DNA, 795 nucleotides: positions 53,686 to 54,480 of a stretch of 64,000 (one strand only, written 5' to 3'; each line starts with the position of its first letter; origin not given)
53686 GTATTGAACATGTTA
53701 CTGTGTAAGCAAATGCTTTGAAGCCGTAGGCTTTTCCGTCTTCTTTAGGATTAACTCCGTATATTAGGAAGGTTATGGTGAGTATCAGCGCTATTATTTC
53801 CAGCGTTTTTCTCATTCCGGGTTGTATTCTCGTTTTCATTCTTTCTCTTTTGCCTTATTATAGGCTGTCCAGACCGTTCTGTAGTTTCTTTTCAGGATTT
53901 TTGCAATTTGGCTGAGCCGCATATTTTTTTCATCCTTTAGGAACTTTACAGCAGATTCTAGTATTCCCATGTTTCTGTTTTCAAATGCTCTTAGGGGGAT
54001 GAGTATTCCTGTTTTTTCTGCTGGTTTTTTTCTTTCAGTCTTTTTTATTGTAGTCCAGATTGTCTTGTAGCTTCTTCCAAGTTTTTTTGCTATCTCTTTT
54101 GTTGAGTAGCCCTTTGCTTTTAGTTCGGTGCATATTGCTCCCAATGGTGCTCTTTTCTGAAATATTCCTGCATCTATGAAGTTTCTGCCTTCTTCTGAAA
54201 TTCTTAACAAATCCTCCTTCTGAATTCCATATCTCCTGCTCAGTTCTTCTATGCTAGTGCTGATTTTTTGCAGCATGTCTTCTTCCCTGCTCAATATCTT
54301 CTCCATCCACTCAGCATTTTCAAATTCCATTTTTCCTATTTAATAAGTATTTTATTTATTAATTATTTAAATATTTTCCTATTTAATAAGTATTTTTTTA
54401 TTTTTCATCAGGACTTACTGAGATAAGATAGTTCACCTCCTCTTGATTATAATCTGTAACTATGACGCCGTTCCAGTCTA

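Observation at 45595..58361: Operon in which each giant surface protein gene is preceded by, and translationally coupled to, a small double-HTH protein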

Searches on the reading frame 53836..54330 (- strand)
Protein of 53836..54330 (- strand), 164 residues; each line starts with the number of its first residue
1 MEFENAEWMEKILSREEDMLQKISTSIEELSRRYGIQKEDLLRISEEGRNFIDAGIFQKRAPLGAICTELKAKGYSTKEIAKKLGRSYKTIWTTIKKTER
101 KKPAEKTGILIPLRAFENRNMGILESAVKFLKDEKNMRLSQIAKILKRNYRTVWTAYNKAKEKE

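Call 4: search_protein_families(library=pfam, proteins=[window:53836-54330:-], max_evalue=0.1)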
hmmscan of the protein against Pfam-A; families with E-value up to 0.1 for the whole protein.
window:53836-54330:- (164 aa): 26 families (the best 25 are shown)
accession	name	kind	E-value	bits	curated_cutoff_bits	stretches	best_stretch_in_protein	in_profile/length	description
PF13384.12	HTH_23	-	1.2e-10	41.3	24.6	2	70-98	13-41/50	Homeodomain-like domain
PF08281.18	Sigma70_r4_2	-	2.5e-09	37.1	25.7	2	73-98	25-50/54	Sigma-70, region 4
PF13936.12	HTH_38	-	3.8e-07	30.2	27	1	69-92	15-38/44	Helix-turn-helix domain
PF08279.18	HTH_11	-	1e-06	29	25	1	70-97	9-38/55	HTH domain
PF13518.12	HTH_28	-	8e-06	26.3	25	1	70-94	8-31/52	Helix-turn-helix domain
PF25212.1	HVO_A0114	-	2.4e-05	24.5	27.6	0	129-153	29-53/84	HVO_A0114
PF13551.12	HTH_29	-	0.00011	22.6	28.1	1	72-97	9-35/64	Winged helix-turn helix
PF04967.18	HTH_10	-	0.0019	18.4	23.1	0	73-101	22-50/53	HTH DNA binding domain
PF02001.22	DUF134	-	0.0021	19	27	0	74-104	50-79/98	Protein of unknown function DUF134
PF13412.12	HTH_24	-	0.0031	17.5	21.9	0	74-97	17-40/48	Winged helix-turn-helix DNA-binding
PF00196.25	GerE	-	0.0036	17.3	23.5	1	70-100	13-43/57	Bacterial regulatory proteins, luxR family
PF12644.12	DUF3782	-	0.0051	17.4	24.4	1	7-43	11-47/78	Protein of unknown function (DUF3782)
PF12728.13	HTH_17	-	0.0052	17.5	27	0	75-96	2-23/51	Helix-turn-helix domain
PF06056.18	Terminase_5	-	0.0078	16.6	20.3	1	73-100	12-39/58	Putative ATPase subunit of terminase (gpP-like)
PF08299.17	Bac_DnaA_C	-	0.0083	16.6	31.5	0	57-97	29-68/69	Bacterial dnaA protein helix-turn-helix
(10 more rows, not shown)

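Call 9: find_homologous_proteins(query=window:53836-54330:-, max_evalue=0.001)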
Query window:53836-54330:- (164 aa): 3 proteins with E <= 0.001 among 50 candidates.
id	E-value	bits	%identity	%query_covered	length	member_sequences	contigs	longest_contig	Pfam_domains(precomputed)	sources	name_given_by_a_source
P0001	8.8e-99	345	100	100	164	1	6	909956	PF08279.19,PF25212.3,PF13384.13,PF13936.13,PF13518.13,PF08281.19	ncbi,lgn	ncbi:MAG: helix-turn-helix domain-containing protein [Candidatus Woesearchaeota archaeon]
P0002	1.2e-48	183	56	100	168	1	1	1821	PF25212.3,PF13384.13,PF13936.13,PF08281.19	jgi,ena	-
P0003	2.0e-18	85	41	66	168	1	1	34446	PF13384.13,PF13936.13,PF08281.19,PF11242.15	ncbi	-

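Call 10: find_encoding_contigs(protein=P0003, flank=10000, max_places=3)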
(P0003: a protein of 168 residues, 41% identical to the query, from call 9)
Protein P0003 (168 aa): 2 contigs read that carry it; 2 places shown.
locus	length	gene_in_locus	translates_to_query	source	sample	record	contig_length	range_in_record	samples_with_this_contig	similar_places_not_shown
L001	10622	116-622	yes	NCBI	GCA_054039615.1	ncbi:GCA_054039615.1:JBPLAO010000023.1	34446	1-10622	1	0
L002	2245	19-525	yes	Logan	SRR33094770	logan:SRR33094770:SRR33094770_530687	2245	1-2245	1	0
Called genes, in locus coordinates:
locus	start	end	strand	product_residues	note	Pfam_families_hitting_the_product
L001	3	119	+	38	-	?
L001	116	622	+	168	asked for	PF08281:Sigma70_r4_2 (faint), PF11242:DUF2774 (faint), PF13384:HTH_23 (faint), PF13936:HTH_38 (faint)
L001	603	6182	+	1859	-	PF13517:FG-GAP_3 (faint), PF17957:Big_7 (weak), PF01839:FG-GAP (faint)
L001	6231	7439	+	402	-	-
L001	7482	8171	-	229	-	PF00970:FAD_binding_6, PF00175:NAD_binding_1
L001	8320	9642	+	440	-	PF01935:DUF87, PF05707:Zot (faint)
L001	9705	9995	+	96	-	-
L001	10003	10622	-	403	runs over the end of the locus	-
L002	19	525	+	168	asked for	PF08281:Sigma70_r4_2 (faint), PF11242:DUF2774 (faint), PF13384:HTH_23 (faint), PF13936:HTH_38 (faint)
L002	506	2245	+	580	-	?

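Call 11: find_encoding_contigs(protein=P0001, flank=10000, max_places=6)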
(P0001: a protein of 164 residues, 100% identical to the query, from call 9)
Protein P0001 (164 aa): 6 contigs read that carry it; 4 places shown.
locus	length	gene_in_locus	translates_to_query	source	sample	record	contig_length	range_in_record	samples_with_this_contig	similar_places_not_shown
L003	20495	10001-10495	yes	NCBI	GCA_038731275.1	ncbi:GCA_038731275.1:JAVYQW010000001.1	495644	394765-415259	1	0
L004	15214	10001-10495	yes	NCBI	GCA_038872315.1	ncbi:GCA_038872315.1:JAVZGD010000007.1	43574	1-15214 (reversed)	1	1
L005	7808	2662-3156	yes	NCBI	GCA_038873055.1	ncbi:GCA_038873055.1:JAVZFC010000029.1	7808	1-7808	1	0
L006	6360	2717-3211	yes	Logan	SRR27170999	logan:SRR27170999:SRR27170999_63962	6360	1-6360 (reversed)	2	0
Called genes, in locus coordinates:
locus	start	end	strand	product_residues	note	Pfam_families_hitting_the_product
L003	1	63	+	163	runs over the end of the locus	PF00828:Ribosomal_L27A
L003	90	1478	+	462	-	PF00344:SecY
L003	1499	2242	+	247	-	PF01956:EMC3_TMCO1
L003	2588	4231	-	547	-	PF18262:PhetRS_B1, PF03483:B3_4 (weak), PF03484:B5, PF17759:tRNA_synthFbeta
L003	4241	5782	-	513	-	PF10771:DUF2582 (faint), PF01409:tRNA-synt_2d, PF00587:tRNA-synt_2b (weak)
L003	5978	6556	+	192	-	PF13384:HTH_23 (faint), PF13936:HTH_38 (faint), PF08281:Sigma70_r4_2 (faint)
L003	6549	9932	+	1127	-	-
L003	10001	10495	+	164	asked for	PF08279:HTH_11 (faint), PF08281:Sigma70_r4_2 (faint), PF13518:HTH_28 (faint), PF25212:HVO_A0114 (faint), PF13936:HTH_38 (faint), PF13384:HTH_23 (weak)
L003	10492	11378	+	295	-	PF02510:SPAN (faint)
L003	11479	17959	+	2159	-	PF13750:Big_3_3 (faint), PF25788:Ig_Rha78A_N (faint), PF13385:Laminin_G_3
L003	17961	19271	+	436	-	-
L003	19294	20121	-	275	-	PF01978:TrmB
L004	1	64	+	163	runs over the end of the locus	PF00828:Ribosomal_L27A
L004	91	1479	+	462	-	PF00344:SecY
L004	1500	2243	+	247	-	PF01956:EMC3_TMCO1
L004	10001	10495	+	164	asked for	PF08279:HTH_11 (faint), PF08281:Sigma70_r4_2 (faint), PF13518:HTH_28 (faint), PF25212:HVO_A0114 (faint), PF13936:HTH_38 (faint), PF13384:HTH_23 (weak)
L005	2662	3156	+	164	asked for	PF08279:HTH_11 (faint), PF08281:Sigma70_r4_2 (faint), PF13518:HTH_28 (faint), PF25212:HVO_A0114 (faint), PF13936:HTH_38 (faint), PF13384:HTH_23 (weak)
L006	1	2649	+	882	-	?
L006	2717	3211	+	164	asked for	PF08279:HTH_11 (faint), PF08281:Sigma70_r4_2 (faint), PF13518:HTH_28 (faint), PF25212:HVO_A0114 (faint), PF13936:HTH_38 (faint), PF13384:HTH_23 (weak)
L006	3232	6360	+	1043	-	?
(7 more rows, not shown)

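Call 14: find_related_loci(query=A1, collection=genome_contigs, flank=10000)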
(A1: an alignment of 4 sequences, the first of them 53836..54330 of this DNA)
Query A1 (164 aa) in genome_contigs; peptide patterns used: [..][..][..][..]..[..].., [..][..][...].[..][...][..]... (x = any residue, [..] = any of these).
198 stretches matched a pattern; 28 encode a relative of the query (tblastn E <= 1e-3); 28 distinct loci.
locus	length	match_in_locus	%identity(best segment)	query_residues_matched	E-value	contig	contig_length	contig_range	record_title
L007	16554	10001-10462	35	19-163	2e-20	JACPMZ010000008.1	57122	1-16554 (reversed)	MAG: Candidatus Woesearchaeota archaeon isolate NC_groundwater_562_Ag_S-0.1um_46_13 S35_SO-1_scaffold_234747, whole geno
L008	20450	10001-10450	33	23-163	3e-19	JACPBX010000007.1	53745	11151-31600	MAG: Candidatus Woesearchaeota archaeon isolate NC_groundwater_268_Ag_S-0.2um_49_15 S5_GD2017_2_S2_scaffold_586, whole g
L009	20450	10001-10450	33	23-163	3e-19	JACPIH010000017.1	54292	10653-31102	MAG: Candidatus Woesearchaeota archaeon isolate NC_groundwater_435_Ag_B-0.1um_47_15 GD18-4_B1_scaffold_828060, whole gen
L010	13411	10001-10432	36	36-163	3e-18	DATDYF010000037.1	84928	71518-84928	MAG TPA_asm: Candidatus Nanoarchaeia archaeon isolate SMAG_U8158 k141_1798489, whole genome shotgun sequence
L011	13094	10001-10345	41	50-163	8e-18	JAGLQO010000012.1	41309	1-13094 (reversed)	MAG: Candidatus Pacearchaeota archaeon isolate RS_8_59 ROV157_8.bin.59.fa_12, whole genome shotgun sequence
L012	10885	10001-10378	34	47-164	1e-17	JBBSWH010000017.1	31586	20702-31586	MAG: Nanoarchaeota archaeon isolate H52-bin084_1 H52_bin084_1_000000000017, whole genome shotgun sequence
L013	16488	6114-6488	35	46-163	9e-17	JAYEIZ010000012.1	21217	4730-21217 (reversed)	MAG: Nanoarchaeota archaeon isolate MAG177 MAG177_12, whole genome shotgun sequence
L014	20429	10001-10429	35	21-160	7e-17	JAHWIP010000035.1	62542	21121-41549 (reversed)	MAG: Candidatus Woesearchaeota archaeon isolate YT2_088 k127_22684656, whole genome shotgun sequence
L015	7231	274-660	40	37-163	5e-16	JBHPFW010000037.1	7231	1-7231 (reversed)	Nanoarchaeota archaeon isolate SAG AM-311-K23 NODE_37_length_7231_cov_30.827480, whole genome shotgun sequence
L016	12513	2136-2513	40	72-163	5e-16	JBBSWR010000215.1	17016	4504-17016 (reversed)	MAG: Nanoarchaeota archaeon isolate H43-bin135_1 H43_bin135_1_000000000215, whole genome shotgun sequence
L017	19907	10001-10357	42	79-163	8e-15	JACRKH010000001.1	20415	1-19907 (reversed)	MAG: Candidatus Woesearchaeota archaeon isolate NC_groundwater_1850_Pr3_B-0.1um_37_25 SR-2_scaffold_141_27448, whole gen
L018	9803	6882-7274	34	38-163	3e-14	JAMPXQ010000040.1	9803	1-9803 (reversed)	MAG: Candidatus Woesearchaeota archaeon isolate R2F_R2FSRR_metabat.41 R2F_C4027, whole genome shotgun sequence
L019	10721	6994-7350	34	52-163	6e-14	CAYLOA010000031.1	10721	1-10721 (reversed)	MAG TPA_asm: uncultured Methanosarcinales archaeon isolate binchicken_co48_37 genome assembly, contig: NODE_10178_length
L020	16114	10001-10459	32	14-163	6e-14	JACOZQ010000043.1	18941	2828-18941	MAG: Candidatus Woesearchaeota archaeon isolate NC_groundwater_209_Ag_S-0.1um_32_61 S4_GD2017_2_S1_scaffold_2450, whole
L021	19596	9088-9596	45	95-163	1e-13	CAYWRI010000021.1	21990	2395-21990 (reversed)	MAG TPA_asm: uncultured Methanosarcinales archaeon isolate SRP191223_co1_361 genome assembly, contig: NODE_2077_length_2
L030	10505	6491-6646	40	111-163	2e-8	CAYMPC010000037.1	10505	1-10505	MAG TPA_asm: uncultured Methanosarcinales archaeon isolate SRP319275_co4_76 genome assembly, contig: NODE_4022_length_10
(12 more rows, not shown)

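Call 19: search_protein_representatives(alignment_id=A1)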
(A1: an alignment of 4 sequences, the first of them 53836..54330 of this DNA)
Query: 4 sequences, 173 profile positions. Proteins with E-value up to 0.001 (for the whole library): 2246; up to 1e-10: 1898; up to 1e-30: 248. The best 150 are listed.
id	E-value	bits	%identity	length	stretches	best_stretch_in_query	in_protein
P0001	3.1e-74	264.5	-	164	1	1-170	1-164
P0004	1.6e-72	259.0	-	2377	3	47-170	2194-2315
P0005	4.1e-69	247.9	-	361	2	15-171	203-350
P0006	9.8e-69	246.6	-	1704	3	37-170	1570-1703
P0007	1.4e-68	246.1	-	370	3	13-171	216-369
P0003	3.5e-68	244.8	-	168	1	11-171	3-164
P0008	1.4e-64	233.1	-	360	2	10-170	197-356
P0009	3.8e-63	228.4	-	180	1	4-173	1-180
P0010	5.0e-61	221.5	-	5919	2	23-170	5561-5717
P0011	4.3e-60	218.5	-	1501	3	37-170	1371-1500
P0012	1.3e-59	216.9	-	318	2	48-169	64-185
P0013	4.0e-59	215.4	-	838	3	52-168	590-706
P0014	4.2e-59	215.3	-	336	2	21-172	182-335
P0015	7.5e-58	211.2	-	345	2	49-170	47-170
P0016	5.8e-57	208.3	-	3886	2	48-171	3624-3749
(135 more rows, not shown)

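Call 23: search_protein_families(library=ncbifam, proteins=[window:53836-54330:-, P0011], max_evalue=0.01)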
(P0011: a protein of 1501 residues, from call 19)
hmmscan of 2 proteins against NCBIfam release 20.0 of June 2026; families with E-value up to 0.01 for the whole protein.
window:53836-54330:- (164 aa): 7 families
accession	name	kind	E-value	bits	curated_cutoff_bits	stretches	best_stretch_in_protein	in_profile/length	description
NF033545.0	transpos_IS630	equivalog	0.00029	20.4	100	1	69-100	7-38/299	IS630 family transposase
TIGR01884.1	cas_HTH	subfamily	0.00081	18.8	60.2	1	66-102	147-184/202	CRISPR-associated CARF protein Csa3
TIGR02985.1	Sig70_bacteroi1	subfamily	0.0019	18.4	126.4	0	65-98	121-154/162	RNA polymerase sigma-70 factor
NF041508.1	BacL2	equivalog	0.0021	17.9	200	0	34-102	133-195/202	BacL2 family protein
NF002620.0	PRK02277.1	subfamily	0.0052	16.5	115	1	68-117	12-63/201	orotate phosphoribosyltransferase-like protein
TIGR02937.1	sigma70-ECF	superfamily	0.0054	16.4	42.9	0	72-101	131-160/165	sigma-70 family RNA polymerase sigma factor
TIGR03879.1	near_KaiC_dom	domain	0.0068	16.9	65.1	0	73-100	34-61/91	probable regulatory domain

P0011 (1501 aa): 8 families
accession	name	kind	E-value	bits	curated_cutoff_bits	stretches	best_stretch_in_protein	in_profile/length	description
TIGR02937.1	sigma70-ECF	superfamily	1.9e-07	30.9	42.9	0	1323-1499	65-160/165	sigma-70 family RNA polymerase sigma factor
NF007221.0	PRK09639.1-6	subfamily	3e-05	24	322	0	1291-1339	127-175/176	RNA polymerase sigma factor SigX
NF033545.0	transpos_IS630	equivalog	0.00013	21.6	100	0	1296-1333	6-41/299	IS630 family transposase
TIGR02985.1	Sig70_bacteroi1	subfamily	0.00043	20.5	126.4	0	1299-1329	127-157/162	RNA polymerase sigma-70 factor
NF006146.0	PRK08295.1-3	equivalog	0.00081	19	414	0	1272-1340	151-215/218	RNA polymerase factor sigma-70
NF007219.0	PRK09639.1-4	subfamily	0.0028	17.7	276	0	1294-1334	130-170/176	RNA polymerase sigma factor SigX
NF006147.0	PRK08295.1-4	equivalog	0.003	17.2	212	0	1291-1333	157-199/201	RNA polymerase factor sigma-70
NF058625.1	sigma_PG0214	equivalog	0.005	16.6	130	0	1301-1333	128-160/170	GFO_1088 family ECF-type sigma factor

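Call 39: find_homologous_proteins(query=A1, max_evalue=0.00001)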
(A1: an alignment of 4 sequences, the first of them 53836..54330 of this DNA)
Query A1 (4 sequences) (164 aa, profile of the alignment): 109 proteins with E <= 0.00001 among 5097 candidates.
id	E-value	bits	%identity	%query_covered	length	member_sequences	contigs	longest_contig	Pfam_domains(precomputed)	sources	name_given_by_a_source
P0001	9.8e-74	265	100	100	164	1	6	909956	PF08279.19,PF25212.3,PF13384.13,PF13936.13,PF13518.13,PF08281.19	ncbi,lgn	ncbi:MAG: helix-turn-helix domain-containing protein [Candidatus Woesearchaeota archaeon]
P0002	1.3e-73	264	56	100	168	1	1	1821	PF25212.3,PF13384.13,PF13936.13,PF08281.19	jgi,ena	-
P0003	1.1e-67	245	41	66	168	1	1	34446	PF13384.13,PF13936.13,PF08281.19,PF11242.15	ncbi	-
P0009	1.2e-62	228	37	72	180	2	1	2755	PF13384.13,PF13936.13,PF08281.19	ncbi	ncbi:MAG: hypothetical protein QXZ40_03600 [Candidatus Micrarchaeia archaeon]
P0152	5.7e-60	220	37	82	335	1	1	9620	PF08281.19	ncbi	-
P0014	1.3e-58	215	34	88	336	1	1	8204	PF13384.13,PF08281.19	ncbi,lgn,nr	ncbi:hypothetical protein D6745_00910 [Candidatus Woesearchaeota archaeon]|nr:MAG: hypothetical prot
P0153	9.3e-58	213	36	78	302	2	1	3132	PF13412.13,PF08279.19,PF25212.3,PF13384.13,PF13936.13,PF13551.13,PF13542.13,PF13404.13,PF08281.19,PF06056.19,PF11242.15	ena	-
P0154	3.2e-44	168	34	74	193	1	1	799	-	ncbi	-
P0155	1.8e-42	163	39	63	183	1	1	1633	PF08281.19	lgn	-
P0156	4.2e-38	149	42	52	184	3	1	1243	PF08281.19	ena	-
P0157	1.3e-36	144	33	95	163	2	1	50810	PF08279.19,PF13384.13,PF08281.19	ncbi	ncbi:MAG: HTH domain-containing protein [Nanoarchaeota archaeon]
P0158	1.1e-35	141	36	75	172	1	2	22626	PF13384.13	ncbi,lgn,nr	ncbi:hypothetical protein HY500_00680 [Candidatus Woesearchaeota archaeon]|nr:hypothetical protein [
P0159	1.0e-34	138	35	89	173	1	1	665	-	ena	-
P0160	1.7e-34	137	33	90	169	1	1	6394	PF08281.19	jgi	-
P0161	5.3e-34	135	33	89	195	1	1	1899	PF13384.13,PF08281.19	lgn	-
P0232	2.2e-25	107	29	82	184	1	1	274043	PF08281.19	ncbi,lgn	ncbi:MAG: hypothetical protein QXE31_02165 [Candidatus Woesearchaeota archaeon]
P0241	3.2e-23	100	48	33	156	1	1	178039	PF13384.13,PF13542.13,PF08281.19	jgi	-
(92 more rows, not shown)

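Call 42: find_encoding_contigs(protein=P0232, flank=10000, max_places=1)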
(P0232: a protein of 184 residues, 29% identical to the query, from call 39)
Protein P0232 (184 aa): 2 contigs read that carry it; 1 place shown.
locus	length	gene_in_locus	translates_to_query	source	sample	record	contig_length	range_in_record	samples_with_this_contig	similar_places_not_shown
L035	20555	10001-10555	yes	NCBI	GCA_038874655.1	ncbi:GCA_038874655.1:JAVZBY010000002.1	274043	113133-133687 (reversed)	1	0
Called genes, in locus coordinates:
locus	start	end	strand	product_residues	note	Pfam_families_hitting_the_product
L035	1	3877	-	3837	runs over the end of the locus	PF01835:MG2 (weak), PF13860:FlgD_ig (faint), PF17957:Big_7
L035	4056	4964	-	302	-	-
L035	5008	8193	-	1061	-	PF19077:Big_13 (faint)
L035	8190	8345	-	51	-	PF05534:HicB (weak)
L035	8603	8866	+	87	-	PF13601:HTH_34 (weak)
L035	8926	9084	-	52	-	-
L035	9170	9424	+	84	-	PF14947:HTH_45 (weak), PF13601:HTH_34 (weak)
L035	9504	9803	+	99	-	-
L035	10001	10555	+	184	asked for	PF08281:Sigma70_r4_2 (faint)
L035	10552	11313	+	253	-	-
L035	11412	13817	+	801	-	-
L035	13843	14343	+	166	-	PF10502:Peptidase_S26 (weak)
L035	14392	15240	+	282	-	PF01545:Cation_efflux, PF16916:ZT_dimer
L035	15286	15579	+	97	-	-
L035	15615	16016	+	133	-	-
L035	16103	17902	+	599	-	-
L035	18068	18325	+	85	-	-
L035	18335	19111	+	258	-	-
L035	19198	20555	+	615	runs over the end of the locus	-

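Call 43: find_encoding_contigs(protein=P0241, flank=10000, max_places=1)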
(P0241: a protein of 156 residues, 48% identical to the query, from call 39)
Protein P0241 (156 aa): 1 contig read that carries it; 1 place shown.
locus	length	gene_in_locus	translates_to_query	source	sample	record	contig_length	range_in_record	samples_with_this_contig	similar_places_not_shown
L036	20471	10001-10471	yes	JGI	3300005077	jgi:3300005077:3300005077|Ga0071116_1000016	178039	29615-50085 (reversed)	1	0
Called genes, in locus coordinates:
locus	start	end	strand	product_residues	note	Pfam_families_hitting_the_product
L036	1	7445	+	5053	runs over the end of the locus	PF07719:TPR_2 (faint), PF13181:TPR_8 (faint), PF13371:TPR_9 (faint), PF13431:TPR_17 (faint), PF00069:Pkinase, PF03109:ABC1 (weak), PF07714:PK_Tyr_Ser-Thr, PF03445:DUF294, +1 more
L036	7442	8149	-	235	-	-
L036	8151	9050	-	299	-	PF00149:Metallophos, PF12850:Metallophos_2 (faint)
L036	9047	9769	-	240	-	-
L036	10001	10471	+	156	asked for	PF08281:Sigma70_r4_2 (faint), PF13384:HTH_23 (faint), PF13542:HTH_Tnp_ISL3 (faint)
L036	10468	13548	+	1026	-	PF00069:Pkinase, PF01636:APH (faint), PF07714:PK_Tyr_Ser-Thr, PF14531:Kinase-like (faint), PF00069:Pkinase, PF07714:PK_Tyr_Ser-Thr, PF03109:ABC1 (weak)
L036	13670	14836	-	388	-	-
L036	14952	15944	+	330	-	PF01261:AP_endonuc_2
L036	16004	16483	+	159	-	-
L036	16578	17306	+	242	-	PF13263:PHP_C (weak)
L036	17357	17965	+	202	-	-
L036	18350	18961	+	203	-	PF13207:AAA_17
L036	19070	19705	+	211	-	PF00406:ADK, PF13207:AAA_17, PF13238:AAA_18 (weak), PF05191:ADK_lid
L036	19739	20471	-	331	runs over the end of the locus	PF01142:TruD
